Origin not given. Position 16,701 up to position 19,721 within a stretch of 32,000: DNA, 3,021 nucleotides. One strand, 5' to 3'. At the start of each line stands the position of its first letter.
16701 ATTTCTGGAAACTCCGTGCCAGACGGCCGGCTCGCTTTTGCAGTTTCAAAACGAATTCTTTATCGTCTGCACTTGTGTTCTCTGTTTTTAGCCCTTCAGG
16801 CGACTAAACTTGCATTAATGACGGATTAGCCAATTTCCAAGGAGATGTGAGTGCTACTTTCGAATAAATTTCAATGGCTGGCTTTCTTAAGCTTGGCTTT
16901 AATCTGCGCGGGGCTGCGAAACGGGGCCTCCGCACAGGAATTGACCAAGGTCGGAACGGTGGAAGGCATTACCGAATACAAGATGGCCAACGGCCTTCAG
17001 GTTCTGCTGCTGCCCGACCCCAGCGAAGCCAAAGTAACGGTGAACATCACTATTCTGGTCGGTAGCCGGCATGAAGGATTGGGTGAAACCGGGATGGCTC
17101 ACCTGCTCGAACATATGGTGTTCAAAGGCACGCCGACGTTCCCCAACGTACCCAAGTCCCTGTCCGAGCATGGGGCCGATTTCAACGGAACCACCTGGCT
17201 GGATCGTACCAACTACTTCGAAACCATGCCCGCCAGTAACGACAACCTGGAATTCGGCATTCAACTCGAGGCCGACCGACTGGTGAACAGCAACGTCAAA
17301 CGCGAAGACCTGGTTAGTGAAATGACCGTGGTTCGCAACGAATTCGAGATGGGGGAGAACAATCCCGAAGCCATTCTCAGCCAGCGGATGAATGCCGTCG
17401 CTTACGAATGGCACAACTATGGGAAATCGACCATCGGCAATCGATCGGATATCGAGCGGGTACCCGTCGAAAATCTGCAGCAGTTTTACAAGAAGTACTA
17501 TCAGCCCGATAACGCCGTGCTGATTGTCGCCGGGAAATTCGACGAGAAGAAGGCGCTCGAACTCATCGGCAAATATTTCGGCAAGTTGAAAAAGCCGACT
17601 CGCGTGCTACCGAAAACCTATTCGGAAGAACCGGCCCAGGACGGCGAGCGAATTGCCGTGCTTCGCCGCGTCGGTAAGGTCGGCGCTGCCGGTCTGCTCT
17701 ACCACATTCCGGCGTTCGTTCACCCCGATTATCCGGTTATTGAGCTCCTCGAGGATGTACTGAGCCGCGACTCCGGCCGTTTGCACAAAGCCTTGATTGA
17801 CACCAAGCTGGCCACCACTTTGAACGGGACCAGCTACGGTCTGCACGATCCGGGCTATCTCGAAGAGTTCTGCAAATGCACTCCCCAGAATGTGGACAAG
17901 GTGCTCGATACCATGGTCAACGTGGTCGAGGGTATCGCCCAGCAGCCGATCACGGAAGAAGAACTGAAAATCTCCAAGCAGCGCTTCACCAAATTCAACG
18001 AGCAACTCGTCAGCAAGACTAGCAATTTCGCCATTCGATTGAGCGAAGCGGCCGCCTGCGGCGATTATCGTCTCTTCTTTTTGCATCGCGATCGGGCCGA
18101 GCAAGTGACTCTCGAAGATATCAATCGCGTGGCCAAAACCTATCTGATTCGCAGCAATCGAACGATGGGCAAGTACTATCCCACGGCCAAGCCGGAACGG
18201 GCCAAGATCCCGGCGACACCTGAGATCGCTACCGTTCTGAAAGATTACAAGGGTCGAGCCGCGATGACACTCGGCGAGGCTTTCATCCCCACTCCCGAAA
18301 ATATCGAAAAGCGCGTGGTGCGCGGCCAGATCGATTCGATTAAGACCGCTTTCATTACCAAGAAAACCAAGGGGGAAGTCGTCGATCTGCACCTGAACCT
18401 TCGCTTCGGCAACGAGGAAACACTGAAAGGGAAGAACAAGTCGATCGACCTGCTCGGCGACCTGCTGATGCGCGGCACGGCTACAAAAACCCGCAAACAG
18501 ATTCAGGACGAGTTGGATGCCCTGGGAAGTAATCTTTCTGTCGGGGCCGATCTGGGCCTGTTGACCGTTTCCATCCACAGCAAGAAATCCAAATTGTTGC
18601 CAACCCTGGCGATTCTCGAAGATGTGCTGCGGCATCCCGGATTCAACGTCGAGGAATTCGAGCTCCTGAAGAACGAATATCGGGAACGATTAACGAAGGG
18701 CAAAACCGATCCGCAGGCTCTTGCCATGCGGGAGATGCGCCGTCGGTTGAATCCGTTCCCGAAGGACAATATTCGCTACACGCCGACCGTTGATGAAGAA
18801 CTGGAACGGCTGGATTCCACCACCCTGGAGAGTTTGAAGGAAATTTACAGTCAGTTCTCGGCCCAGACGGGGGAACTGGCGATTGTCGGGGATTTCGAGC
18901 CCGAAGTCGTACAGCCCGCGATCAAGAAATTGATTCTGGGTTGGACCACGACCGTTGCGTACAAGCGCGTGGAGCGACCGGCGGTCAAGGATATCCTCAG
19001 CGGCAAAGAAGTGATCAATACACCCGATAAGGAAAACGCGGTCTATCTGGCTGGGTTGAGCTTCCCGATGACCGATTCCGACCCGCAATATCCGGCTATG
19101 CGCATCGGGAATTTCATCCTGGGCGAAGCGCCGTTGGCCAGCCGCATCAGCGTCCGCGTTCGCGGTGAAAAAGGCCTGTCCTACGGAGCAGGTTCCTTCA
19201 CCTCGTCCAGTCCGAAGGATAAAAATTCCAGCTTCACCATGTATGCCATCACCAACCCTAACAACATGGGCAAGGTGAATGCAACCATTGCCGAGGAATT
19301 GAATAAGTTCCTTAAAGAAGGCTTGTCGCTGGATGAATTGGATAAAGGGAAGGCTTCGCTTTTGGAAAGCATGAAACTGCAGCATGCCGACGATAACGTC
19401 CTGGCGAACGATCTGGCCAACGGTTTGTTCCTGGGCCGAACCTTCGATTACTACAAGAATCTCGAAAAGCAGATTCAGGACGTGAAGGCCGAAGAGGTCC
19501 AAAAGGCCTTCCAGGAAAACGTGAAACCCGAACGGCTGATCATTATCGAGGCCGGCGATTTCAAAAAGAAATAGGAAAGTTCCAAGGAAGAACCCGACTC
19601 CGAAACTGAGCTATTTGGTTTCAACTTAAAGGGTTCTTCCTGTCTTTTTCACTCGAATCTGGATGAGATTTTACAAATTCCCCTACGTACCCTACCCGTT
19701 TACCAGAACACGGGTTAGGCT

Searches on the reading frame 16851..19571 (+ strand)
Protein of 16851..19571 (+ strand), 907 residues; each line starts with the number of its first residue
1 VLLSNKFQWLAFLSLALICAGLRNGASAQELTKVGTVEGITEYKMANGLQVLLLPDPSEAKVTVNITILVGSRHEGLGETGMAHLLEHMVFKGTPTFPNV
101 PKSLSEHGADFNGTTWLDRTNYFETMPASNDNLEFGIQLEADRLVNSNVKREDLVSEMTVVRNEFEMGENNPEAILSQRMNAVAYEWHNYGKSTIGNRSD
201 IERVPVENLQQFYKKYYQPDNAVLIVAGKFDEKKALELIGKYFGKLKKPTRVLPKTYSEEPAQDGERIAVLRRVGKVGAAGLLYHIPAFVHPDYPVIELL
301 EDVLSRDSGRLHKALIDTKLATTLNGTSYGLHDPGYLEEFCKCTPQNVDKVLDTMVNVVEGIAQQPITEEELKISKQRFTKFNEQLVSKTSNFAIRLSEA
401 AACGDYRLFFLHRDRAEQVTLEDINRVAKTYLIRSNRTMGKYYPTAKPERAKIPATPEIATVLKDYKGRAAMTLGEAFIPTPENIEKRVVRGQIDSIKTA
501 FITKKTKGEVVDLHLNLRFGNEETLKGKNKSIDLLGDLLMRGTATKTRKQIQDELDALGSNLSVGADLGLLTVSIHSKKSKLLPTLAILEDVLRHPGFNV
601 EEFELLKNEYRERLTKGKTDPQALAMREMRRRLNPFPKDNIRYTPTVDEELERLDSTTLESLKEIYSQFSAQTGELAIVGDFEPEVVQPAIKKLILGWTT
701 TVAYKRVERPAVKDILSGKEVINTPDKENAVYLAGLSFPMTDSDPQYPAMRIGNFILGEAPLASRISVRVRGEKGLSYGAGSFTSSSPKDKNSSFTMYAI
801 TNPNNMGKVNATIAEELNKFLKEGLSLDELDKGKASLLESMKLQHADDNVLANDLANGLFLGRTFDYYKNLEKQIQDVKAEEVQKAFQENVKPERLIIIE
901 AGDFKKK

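Call 14: search_protein_families(library=pfam, proteins=[window:16851-19571:+], max_evalue=0.00001)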
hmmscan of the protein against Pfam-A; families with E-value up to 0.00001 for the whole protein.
window:16851-19571:+ (907 aa): 2 families
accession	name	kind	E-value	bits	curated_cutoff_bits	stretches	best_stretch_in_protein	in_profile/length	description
PF05193.26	Peptidase_M16_C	-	6.8e-57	192.7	23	2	205-377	3-179/181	Peptidase M16 inactive domain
PF00675.25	Peptidase_M16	-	1.5e-26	93.5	22.3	1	51-196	2-147/149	Insulinase (Peptidase family M16)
